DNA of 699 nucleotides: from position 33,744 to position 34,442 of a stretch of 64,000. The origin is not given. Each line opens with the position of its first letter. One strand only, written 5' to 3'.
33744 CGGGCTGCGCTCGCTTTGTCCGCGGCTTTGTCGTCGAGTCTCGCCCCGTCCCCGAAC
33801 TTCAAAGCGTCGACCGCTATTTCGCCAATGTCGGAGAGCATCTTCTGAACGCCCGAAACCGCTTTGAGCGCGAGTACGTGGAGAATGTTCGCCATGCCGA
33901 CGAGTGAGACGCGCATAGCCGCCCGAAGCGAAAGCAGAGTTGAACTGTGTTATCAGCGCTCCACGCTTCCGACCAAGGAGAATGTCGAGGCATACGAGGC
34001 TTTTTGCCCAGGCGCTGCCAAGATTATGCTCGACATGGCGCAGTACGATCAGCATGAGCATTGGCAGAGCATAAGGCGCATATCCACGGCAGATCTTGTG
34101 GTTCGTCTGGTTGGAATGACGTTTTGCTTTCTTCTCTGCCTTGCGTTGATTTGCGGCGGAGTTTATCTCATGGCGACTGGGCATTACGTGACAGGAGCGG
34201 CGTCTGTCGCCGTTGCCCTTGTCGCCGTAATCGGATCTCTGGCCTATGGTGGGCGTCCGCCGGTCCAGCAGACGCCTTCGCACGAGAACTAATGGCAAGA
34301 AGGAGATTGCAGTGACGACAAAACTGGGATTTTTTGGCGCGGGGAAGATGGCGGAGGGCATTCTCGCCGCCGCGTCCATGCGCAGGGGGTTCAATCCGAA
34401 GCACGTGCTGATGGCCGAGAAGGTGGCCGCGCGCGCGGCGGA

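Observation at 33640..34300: Low-GC two-gene cassette: a 67-aa protein translationally coupled to a DUF2335-like membrane protein, with its own conserved promoter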

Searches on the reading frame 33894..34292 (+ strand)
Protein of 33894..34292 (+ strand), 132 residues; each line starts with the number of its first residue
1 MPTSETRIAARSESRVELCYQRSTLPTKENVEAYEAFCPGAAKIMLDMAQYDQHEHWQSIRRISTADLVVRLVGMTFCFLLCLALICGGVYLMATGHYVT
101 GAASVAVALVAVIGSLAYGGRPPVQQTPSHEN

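Call 4: search_protein_families(library=pfam, proteins=[window:33894-34289:+], max_evalue=1)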
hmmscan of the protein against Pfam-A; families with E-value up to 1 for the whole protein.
window:33894-34289:+ (132 aa): 2 families
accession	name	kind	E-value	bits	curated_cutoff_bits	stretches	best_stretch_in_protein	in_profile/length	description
PF17198.9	AveC_like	-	0.066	13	26.6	1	70-108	96-134/234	Spirocyclase AveC-like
PF10097.14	DUF2335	-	0.093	13.1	25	1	30-53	5-28/50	Predicted membrane protein (DUF2335)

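Call 5: search_protein_families(library=ncbifam, proteins=[window:33894-34289:+], max_evalue=1)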
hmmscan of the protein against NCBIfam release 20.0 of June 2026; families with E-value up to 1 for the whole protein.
window:33894-34289:+ (132 aa): 1 family
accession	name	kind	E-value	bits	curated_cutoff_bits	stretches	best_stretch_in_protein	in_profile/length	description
TIGR01168.1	YSIRK_signal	domain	0.25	11.1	20.2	1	100-115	19-33/40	YSIRK-type signal peptide-containing protein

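Call 7: search_protein_families(library=phrogs, proteins=[window:33894-34289:+], max_evalue=1)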
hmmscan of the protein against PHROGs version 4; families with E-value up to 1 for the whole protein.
window:33894-34289:+ (132 aa): 6 families
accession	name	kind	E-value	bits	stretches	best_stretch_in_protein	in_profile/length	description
phrog_3996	-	moron, auxiliary metabolic gene and host takeover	3.4e-17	63.5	1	16-125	32-141/152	membrane protein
phrog_37905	-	unknown function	0.1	14.1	1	73-88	38-53/65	-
phrog_19014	-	moron, auxiliary metabolic gene and host takeover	0.18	13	1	73-112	7-46/141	membrane protein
phrog_781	-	unknown function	0.21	11.9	1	53-117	75-132/152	-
phrog_25941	-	moron, auxiliary metabolic gene and host takeover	0.43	12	1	71-113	5-47/68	membrane protein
phrog_14067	-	unknown function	0.47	11.3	1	103-120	17-34/62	-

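Call 8: search_protein_families(library=padloc, proteins=[window:33894-34289:+], max_evalue=1)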
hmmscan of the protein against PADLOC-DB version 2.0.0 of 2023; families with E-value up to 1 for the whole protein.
window:33894-34289:+ (132 aa): 1 family
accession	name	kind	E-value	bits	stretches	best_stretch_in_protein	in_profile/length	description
PDLC02237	AbiEi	-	0.049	11.2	1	26-90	137-201/285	AbiEi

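Call 9: find_homologous_proteins(query=window:33894-34289:+, max_evalue=0.01)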
Query window:33894-34289:+ (132 aa): 28 proteins with E <= 0.01 among 86 candidates.
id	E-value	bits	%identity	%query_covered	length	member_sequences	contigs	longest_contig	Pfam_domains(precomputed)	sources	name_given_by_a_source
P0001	2.7e-46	175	62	95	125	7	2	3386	-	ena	-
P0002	9.7e-46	173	63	98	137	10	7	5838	-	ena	-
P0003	1.6e-42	163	65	92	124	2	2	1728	-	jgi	-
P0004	9.7e-42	160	63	93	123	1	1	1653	-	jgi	-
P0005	2.8e-41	158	64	92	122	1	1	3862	-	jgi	-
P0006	2.1e-40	156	65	91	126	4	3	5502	-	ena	-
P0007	2.3e-40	155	63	92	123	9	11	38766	-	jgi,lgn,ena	jgi:uncharacterized membrane protein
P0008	7.2e-40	154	60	92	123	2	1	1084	-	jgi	jgi:uncharacterized membrane protein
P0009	1.0e-38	150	60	92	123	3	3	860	-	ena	-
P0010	2.1e-38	149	63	91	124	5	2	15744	-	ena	-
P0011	3.6e-38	148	63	91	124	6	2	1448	-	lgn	-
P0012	4.5e-34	135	61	80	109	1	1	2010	-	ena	-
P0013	4.2e-27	113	53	92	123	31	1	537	-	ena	-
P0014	1.4e-26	111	54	84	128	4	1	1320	-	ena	-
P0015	1.5e-26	111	52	92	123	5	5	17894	-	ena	-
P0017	1.1e-25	108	50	93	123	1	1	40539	-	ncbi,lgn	-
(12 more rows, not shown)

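Call 10: find_encoding_contigs(protein=P0007, flank=6000, max_places=6)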
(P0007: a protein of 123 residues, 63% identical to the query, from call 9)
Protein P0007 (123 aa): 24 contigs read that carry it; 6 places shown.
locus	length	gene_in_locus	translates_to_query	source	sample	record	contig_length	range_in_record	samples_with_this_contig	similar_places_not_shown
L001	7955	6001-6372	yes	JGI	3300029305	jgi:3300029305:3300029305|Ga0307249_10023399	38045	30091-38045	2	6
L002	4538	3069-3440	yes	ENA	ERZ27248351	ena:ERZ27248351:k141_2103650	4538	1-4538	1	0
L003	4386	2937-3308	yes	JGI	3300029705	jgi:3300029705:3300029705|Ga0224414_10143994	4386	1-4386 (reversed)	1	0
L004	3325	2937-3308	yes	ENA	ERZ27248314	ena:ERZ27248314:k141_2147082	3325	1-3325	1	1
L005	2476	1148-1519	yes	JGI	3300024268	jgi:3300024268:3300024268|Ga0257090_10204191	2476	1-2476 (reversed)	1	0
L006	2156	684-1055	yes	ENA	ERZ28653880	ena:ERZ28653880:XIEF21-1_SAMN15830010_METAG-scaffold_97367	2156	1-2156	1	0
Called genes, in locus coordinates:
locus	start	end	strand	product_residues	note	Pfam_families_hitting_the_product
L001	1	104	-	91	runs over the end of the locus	-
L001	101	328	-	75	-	-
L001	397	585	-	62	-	-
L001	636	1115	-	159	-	-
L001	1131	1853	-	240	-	PF00910:RNA_helicase (faint)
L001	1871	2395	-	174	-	-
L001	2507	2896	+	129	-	PF01381:HTH_3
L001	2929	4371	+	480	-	PF00929:RNase_T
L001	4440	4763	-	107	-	PF21716:dnstrm_HI1420 (weak)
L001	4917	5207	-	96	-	PF10387:DUF2442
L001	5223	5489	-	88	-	PF13711:DUF4160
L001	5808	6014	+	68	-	-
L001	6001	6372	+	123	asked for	-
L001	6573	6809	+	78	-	PF21748:UPF0150, PF15919:HicB_lk_antitox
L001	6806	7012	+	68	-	PF07927:HicA_toxin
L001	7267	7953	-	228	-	?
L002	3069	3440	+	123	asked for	-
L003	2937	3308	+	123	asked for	-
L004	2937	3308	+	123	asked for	-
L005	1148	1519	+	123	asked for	-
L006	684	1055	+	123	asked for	-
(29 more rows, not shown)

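Call 11: find_encoding_contigs(protein=P0017, flank=6000, max_places=4)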
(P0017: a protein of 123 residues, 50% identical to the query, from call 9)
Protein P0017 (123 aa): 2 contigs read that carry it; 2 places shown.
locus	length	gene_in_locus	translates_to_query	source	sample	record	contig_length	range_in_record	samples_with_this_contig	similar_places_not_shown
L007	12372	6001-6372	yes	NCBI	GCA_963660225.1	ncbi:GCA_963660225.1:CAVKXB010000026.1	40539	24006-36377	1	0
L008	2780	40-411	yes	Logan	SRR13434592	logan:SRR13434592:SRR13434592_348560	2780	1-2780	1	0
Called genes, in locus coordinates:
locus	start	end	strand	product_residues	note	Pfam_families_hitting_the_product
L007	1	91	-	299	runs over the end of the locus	PF13479:AAA_24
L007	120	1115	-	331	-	PF12705:PDDEXK_1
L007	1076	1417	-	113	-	-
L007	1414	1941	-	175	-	-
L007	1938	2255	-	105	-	-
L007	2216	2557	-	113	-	-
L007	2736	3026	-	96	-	PF12728:HTH_17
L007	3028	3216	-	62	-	-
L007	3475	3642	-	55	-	-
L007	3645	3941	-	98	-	-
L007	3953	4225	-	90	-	PF13711:DUF4160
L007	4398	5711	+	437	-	-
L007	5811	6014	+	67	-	-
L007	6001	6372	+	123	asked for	-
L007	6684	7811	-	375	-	PF00589:Phage_integrase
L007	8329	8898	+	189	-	PF01613:Flavin_Reduct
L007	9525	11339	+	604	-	-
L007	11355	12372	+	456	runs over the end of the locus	PF01946:Thi4 (weak), PF00890:FAD_binding_2 (weak), PF01266:DAO (faint), PF03486:HI0933_like (weak), PF07992:Pyr_redox_2 (weak), PF12831:FAD_oxidored, PF13450:NAD_binding_8 (weak)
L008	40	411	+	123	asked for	-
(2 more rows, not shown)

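Call 12: find_encoding_contigs(protein=window:33894-34292:+, flank=6000, max_places=4)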
Protein window:33894-34292:+ (132 aa): no gene with exactly this product is on record in the collection.

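Call 14: find_encoding_contigs(protein=P0015, flank=6000, max_places=3)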
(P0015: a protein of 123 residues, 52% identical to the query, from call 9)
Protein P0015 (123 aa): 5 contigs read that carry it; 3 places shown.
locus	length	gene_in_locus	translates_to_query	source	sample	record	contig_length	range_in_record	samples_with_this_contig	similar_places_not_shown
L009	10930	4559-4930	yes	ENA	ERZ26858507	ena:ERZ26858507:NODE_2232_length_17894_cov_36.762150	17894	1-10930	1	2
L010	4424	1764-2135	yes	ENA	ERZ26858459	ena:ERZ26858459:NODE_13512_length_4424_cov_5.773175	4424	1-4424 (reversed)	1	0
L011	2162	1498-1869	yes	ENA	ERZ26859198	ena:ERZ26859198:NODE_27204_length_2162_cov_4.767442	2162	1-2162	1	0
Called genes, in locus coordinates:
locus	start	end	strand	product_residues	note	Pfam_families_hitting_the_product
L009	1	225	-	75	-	?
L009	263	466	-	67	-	-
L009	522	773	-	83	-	-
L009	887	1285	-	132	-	-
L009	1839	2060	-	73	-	PF03869:Arc (weak)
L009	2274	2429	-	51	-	-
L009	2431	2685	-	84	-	-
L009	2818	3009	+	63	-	-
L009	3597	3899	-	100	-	-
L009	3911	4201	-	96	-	PF05973:Gp49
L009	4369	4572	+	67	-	-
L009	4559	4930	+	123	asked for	-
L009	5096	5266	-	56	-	-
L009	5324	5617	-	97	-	PF21716:dnstrm_HI1420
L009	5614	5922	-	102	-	-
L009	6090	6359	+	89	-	-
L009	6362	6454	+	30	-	-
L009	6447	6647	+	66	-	PF15919:HicB_lk_antitox, PF21748:UPF0150 (weak)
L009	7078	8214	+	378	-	PF01637:ATPase_2, PF13173:AAA_14 (faint)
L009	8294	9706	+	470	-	PF00515:TPR_1 (faint), PF07719:TPR_2 (faint), PF12895:ANAPC3 (faint), PF13174:TPR_6 (faint), PF13181:TPR_8 (faint), PF13424:TPR_12 (faint), PF13428:TPR_14 (faint), PF14559:TPR_19 (weak), +4 more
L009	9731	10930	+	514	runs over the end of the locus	PF00149:Metallophos, PF12850:Metallophos_2 (weak)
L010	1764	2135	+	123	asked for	-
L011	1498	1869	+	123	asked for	-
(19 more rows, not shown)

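Call 15: find_encoding_contigs(protein=P0010, flank=6000, max_places=3)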
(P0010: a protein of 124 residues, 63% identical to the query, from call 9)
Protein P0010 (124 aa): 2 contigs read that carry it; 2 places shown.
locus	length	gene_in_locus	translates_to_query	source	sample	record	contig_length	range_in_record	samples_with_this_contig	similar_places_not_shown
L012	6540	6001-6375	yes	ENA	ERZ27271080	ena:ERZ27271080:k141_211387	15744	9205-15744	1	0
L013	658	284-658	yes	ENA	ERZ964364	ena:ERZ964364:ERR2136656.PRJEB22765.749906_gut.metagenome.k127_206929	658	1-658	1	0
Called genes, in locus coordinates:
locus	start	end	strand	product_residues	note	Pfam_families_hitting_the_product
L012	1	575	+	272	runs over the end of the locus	PF01048:PNP_UDP_1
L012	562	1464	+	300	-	PF02899:Phage_int_SAM_1, PF00589:Phage_integrase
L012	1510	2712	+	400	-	PF01663:Phosphodiest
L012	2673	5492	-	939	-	PF00657:Lipase_GDSL (weak), PF13472:Lipase_GDSL_2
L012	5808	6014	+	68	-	-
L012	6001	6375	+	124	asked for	-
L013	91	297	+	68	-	-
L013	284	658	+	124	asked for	?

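Call 16: find_encoding_contigs(protein=P0002, flank=6000, max_places=4)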
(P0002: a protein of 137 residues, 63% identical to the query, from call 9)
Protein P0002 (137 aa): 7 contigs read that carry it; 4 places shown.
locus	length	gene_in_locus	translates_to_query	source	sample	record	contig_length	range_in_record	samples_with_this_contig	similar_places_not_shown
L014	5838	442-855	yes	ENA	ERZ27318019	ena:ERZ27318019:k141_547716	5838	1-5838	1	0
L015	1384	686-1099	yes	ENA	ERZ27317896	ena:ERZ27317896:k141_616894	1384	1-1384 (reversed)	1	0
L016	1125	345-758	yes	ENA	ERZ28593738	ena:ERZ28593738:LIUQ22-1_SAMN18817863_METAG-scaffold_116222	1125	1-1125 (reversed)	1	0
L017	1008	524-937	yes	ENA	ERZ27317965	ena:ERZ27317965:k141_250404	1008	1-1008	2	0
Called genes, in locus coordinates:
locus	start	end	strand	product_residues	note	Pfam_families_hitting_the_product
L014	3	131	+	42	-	?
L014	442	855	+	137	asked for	-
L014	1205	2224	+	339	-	-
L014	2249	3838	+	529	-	PF03009:GDPD, PF03372:Exo_endo_phos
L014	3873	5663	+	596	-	PF01663:Phosphodiest, PF00884:Sulfatase, PF13385:Laminin_G_3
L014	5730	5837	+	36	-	?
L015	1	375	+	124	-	?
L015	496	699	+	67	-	-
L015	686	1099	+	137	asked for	-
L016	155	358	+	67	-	-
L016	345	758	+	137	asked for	-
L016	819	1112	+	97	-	-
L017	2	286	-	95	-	?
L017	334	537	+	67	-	-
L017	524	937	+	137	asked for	-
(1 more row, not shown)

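Call 28: search_dna_similar(query=window:33894-34289:+, collection=phages, mode=protein, max_evalue=0.01, max_rows=30)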
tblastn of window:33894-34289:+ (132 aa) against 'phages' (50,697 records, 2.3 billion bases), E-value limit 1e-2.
No match.

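Call 29: search_protein_representatives(alignment_id=A1)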
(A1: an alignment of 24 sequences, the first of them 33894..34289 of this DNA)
Query: 24 sequences, 123 profile positions. Proteins with E-value up to 0.001 (for the whole library): 905; up to 1e-10: 26; up to 1e-30: 5. The best 150 are listed.
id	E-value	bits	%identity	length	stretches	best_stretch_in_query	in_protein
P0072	2.0e-46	173.4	-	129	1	1-122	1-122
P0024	4.1e-44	165.9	-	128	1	1-122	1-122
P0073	1.0e-38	148.5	-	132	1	1-122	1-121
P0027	4.7e-37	143.1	-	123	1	1-108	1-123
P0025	6.0e-31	123.4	-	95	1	1-76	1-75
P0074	2.8e-28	114.8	-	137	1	1-78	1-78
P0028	6.8e-28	113.5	-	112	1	1-59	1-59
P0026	5.2e-26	107.4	-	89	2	47-122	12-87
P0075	7.6e-26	106.9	-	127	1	4-121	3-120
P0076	6.6e-24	100.6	-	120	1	1-121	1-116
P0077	2.3e-23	98.9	-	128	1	2-122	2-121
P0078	4.0e-22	94.9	-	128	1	1-119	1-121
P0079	1.9e-18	83.0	-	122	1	4-121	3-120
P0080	3.8e-18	82.0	-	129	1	18-121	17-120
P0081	2.6e-17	79.4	-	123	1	9-121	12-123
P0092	9.4e-11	58.2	-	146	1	22-118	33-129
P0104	4.8e-09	52.7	-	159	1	14-119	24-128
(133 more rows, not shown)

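Call 31: search_protein_families(library=pfam, alignment_id=A3, max_evalue=0.01)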
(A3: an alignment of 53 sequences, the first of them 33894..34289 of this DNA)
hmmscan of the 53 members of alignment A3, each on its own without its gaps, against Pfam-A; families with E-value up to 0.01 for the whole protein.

A. member 1, window:33894-34289:+ (132 aa): 0 families

B. families by the number of members that match (of 53 scanned): 16 families
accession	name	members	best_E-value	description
PF10097.14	DUF2335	48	2.9e-18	Predicted membrane protein (DUF2335)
PF13273.12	DUF4064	4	0.0013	Protein of unknown function (DUF4064)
PF13386.12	DsbD_2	3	0.00049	Cytochrome C biogenesis protein transmembrane region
PF07332.16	Phage_holin_3_6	2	0.0001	Putative Actinobacterial Holin-X, holin superfamily III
PF25587.1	Rv2743c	2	0.00015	Rv2743c family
PF20990.2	DUF2207_C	2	0.0016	Predicted membrane protein (DUF2207) C-terminal domain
PF00822.25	PMP22_Claudin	2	0.0029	PMP-22/EMP/MP20/Claudin family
PF12670.12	DUF3792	2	0.005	Protein of unknown function (DUF3792)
PF20712.2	CyanoTRADDas_TM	1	0.00058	Cyanobacterial TRADD-N associated 2-Transmembrane domain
PF13194.11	DUF4010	1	0.001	Domain of unknown function (DUF4010)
PF12420.13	DUF3671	1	0.0025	Fam-L, Fam-M like protein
PF01566.24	Nramp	1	0.0041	Natural resistance-associated macrophage protein-like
PF07760.16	DUF1616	1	0.0058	Protein of unknown function (DUF1616)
PF23987.1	Phage_holin_10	1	0.0067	Bacteriophage holin Pam3 gp28 family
PF07291.16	MauE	1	0.009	Methylamine utilisation protein MauE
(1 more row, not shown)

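Call 32: search_solved_structures(query=A3, max_evalue=1)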
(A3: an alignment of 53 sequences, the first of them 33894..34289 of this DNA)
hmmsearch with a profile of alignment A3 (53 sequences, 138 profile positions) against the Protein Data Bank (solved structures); distinct sequences matched with E-value up to 1: 6.
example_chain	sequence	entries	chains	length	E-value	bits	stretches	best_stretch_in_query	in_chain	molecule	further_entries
3wxx_B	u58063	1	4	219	0.074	15.8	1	64-127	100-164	AopB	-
9k97_A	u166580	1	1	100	0.4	13.4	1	5-46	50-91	Double-stranded RNA-binding protein 2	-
8c3e_A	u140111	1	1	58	0.74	12.6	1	41-65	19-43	Engineered protein LCB2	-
6m47_A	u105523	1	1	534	0.85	12.4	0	72-130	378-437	Sodium-dependent dopamine transporter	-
6m0z_A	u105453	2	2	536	0.86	12.3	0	72-130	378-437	Sodium-dependent dopamine transporter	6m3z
6m2r_A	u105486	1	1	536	0.97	12.2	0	72-130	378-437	Sodium-dependent dopamine transporter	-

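Call 34: find_related_loci(query=A1, collection=viral_contigs, flank=8000)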
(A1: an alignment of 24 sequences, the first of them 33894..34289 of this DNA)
Query A1 (132 aa) in viral_contigs; peptide patterns used: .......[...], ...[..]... (x = any residue, [..] = any of these).
44 stretches matched a pattern, but none encodes a relative of the query by tblastn (E <= 1e-3).

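Call 35: find_related_loci(query=A1, collection=genome_contigs, flank=8000)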
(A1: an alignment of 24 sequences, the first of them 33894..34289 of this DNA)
Query A1 (132 aa) in genome_contigs; peptide patterns used: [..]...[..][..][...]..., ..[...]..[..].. (x = any residue, [..] = any of these).
153 stretches matched a pattern; 1 encode a relative of the query (tblastn E <= 1e-3); 1 distinct loci.
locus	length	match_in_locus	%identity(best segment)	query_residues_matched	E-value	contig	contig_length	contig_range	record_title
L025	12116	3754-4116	50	1-121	4e-34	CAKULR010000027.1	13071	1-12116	MAG: uncultured Kiritimatiellaeota bacterium isolate REFINED_METABAT215_TOP10_CONTIGS_1500_ASSEMBLY_K77_MERGED__Hadza_Mo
